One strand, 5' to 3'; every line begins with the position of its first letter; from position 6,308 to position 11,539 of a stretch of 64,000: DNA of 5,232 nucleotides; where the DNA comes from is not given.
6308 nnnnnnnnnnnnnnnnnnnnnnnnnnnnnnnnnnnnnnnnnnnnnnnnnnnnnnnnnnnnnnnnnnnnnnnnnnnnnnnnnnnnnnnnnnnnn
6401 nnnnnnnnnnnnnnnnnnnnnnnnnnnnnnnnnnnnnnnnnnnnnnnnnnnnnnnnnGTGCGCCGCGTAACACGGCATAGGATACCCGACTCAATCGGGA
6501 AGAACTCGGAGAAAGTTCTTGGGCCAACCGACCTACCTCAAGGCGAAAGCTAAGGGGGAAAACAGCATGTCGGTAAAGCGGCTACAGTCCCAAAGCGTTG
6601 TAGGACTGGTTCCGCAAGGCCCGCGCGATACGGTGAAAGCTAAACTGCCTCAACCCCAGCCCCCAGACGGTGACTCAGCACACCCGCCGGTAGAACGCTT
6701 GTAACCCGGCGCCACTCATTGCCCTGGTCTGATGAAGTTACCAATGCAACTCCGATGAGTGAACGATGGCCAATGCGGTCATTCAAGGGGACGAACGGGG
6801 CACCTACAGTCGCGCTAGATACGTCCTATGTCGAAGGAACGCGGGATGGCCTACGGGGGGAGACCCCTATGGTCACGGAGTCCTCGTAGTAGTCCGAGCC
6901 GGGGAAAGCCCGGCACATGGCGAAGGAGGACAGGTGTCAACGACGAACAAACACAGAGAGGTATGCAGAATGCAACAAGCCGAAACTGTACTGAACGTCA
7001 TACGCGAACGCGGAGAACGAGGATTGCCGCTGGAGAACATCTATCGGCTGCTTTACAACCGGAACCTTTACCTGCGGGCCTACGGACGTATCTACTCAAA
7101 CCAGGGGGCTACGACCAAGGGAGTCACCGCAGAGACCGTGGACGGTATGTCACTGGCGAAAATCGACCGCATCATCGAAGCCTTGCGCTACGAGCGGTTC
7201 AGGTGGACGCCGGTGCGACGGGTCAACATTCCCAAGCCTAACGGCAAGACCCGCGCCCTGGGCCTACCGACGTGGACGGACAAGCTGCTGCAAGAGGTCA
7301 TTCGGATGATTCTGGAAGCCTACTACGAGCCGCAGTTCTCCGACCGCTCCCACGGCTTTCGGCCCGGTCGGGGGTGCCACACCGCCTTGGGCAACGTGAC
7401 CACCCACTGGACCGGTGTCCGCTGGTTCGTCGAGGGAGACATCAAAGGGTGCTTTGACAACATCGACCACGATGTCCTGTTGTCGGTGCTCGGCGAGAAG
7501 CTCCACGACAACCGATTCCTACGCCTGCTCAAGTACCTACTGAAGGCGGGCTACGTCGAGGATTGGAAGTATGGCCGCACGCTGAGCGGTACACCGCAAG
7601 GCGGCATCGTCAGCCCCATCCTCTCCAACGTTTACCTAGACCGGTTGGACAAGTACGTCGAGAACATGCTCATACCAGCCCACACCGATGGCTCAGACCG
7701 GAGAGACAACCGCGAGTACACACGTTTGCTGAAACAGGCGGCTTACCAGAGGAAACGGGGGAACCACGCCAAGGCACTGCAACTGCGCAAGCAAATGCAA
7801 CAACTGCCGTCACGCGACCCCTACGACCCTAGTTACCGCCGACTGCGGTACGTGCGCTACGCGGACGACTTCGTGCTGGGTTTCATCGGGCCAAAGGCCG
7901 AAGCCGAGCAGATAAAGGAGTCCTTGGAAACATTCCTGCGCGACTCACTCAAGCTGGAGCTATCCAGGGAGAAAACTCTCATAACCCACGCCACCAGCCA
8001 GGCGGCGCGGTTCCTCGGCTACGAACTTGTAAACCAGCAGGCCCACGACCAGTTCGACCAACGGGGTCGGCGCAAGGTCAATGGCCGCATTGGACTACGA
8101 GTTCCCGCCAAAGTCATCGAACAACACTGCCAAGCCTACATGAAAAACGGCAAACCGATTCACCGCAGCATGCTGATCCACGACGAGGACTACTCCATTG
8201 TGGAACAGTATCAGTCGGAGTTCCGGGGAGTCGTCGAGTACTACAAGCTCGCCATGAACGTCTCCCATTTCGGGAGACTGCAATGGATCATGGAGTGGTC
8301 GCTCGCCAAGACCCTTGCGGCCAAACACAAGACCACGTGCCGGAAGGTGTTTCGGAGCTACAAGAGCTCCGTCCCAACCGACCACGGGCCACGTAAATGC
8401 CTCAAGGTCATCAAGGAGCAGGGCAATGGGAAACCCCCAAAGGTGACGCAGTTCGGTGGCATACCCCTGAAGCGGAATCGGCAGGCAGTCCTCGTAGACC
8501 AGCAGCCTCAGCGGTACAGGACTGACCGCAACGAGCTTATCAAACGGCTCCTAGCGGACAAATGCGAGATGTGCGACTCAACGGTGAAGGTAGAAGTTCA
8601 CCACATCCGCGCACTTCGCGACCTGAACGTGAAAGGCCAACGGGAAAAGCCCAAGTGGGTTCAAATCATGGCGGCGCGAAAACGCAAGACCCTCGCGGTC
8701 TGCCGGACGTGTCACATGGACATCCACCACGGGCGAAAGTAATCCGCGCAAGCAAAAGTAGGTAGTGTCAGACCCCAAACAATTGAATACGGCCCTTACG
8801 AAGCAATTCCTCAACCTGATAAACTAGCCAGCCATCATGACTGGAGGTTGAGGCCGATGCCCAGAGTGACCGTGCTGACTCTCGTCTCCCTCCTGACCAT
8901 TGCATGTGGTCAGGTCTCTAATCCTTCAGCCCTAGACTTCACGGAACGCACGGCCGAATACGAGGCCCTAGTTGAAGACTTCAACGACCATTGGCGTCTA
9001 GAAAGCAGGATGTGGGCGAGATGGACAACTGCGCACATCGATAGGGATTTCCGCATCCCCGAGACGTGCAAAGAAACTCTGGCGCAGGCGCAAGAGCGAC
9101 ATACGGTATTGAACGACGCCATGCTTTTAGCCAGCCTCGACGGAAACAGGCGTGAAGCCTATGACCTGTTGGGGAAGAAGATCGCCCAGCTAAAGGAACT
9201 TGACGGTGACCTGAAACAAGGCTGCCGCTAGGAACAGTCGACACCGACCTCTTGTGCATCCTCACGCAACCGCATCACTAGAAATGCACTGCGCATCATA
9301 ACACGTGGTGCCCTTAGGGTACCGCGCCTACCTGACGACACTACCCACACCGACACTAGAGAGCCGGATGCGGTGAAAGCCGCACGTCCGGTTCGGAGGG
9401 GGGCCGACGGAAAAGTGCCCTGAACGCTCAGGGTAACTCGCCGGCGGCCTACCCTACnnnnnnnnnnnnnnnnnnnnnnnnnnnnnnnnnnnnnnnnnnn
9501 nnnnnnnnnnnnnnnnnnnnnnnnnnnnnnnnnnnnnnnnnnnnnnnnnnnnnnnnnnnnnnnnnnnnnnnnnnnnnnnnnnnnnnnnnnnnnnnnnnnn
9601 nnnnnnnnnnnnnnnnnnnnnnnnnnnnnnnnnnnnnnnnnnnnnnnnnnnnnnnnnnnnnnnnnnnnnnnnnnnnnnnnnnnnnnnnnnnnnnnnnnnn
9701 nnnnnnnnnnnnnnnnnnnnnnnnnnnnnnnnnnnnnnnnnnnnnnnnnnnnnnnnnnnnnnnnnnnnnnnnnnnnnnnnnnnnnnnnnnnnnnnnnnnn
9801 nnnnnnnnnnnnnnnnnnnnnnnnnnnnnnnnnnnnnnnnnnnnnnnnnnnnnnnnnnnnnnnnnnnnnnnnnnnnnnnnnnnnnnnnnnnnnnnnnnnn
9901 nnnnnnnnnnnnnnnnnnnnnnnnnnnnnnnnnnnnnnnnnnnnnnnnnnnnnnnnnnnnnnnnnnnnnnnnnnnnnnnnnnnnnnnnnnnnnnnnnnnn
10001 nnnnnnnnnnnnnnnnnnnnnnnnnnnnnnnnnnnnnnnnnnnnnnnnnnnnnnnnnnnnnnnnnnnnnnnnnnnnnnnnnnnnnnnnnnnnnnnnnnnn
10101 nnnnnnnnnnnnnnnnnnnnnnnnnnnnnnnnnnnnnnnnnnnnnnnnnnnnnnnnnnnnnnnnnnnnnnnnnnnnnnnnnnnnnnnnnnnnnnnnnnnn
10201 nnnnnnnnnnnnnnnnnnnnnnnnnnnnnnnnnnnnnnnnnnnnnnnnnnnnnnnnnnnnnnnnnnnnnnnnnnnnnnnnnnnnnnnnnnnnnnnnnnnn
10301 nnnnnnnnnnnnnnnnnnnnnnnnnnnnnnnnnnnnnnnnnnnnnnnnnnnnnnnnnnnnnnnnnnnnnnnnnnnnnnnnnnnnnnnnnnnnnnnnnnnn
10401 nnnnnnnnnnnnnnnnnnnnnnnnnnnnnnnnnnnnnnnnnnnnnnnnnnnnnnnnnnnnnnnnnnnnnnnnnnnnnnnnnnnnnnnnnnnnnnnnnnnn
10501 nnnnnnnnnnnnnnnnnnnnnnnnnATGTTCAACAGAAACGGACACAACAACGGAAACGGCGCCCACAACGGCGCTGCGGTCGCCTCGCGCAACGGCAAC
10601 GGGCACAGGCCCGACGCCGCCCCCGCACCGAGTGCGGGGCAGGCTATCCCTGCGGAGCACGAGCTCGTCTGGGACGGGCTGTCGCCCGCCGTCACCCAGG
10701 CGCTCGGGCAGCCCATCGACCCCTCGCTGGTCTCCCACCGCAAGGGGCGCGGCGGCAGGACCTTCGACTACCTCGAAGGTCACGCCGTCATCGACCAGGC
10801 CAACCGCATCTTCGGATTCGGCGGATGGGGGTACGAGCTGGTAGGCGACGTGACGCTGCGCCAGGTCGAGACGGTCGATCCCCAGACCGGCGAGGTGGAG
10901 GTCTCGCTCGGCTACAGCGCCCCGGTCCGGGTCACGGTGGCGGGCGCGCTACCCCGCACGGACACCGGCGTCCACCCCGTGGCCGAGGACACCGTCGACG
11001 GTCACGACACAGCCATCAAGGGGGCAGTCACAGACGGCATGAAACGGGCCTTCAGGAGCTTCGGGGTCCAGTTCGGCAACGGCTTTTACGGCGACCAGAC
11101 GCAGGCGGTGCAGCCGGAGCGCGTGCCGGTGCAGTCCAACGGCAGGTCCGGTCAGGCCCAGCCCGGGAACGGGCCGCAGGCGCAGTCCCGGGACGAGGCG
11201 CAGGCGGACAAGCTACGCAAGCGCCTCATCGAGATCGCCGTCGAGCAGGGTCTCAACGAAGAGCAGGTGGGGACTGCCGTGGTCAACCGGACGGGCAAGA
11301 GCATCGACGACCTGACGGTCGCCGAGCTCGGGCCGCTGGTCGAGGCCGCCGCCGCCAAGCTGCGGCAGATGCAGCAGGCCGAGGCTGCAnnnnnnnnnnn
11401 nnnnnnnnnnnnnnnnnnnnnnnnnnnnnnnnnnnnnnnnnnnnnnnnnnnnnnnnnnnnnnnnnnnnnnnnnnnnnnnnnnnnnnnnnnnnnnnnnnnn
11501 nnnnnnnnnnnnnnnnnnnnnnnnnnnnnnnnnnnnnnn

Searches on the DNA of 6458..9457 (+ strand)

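Call 8: search_dna_similar(query=window:6458-9457:+, collection=phages, mode=distant)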
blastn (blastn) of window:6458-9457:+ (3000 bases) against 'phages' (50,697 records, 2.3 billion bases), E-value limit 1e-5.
Records with a match: 2; places in all: 2; records where one place covers at least 80% of the query: 0.
Best place of each record, by identity: 80-90% 2.
By first word of the organism name: Streptococcus 2.
By host as written in the record: Streptococcus gallolyticus BSJ27 1; Streptococcus gallolyticus BSJ31 1.
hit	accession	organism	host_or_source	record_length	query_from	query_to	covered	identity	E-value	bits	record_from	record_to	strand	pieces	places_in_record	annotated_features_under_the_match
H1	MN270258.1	Streptococcus phage phi-SgaBSJ27_rum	Streptococcus gallolyticus BSJ27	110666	384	478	3%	83.2%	4e-18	100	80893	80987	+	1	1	none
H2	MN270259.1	Streptococcus phage phi-SgaBSJ31_rum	Streptococcus gallolyticus BSJ31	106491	384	478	3%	83.2%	4e-18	100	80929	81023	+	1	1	none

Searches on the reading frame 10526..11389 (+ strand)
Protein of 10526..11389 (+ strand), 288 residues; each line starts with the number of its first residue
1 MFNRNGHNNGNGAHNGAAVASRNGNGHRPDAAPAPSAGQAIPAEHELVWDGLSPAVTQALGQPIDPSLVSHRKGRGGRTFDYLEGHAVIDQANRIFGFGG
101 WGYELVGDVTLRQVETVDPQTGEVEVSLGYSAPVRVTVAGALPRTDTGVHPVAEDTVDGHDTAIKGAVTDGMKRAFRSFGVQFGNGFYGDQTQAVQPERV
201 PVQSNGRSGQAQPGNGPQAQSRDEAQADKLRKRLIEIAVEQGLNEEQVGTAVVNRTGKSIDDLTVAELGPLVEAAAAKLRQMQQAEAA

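Call 7: search_protein_families(library=pfam, proteins=[window:10526-11389:+], max_evalue=0.01)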
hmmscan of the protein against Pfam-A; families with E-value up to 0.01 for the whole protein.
window:10526-11389:+ (288 aa): 1 family
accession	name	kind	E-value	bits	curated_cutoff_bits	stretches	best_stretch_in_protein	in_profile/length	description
PF04098.21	Rad52_Rad22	-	1.3e-26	93.8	20.3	1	56-196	5-143/153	Rad52/22 family double-strand break repair protein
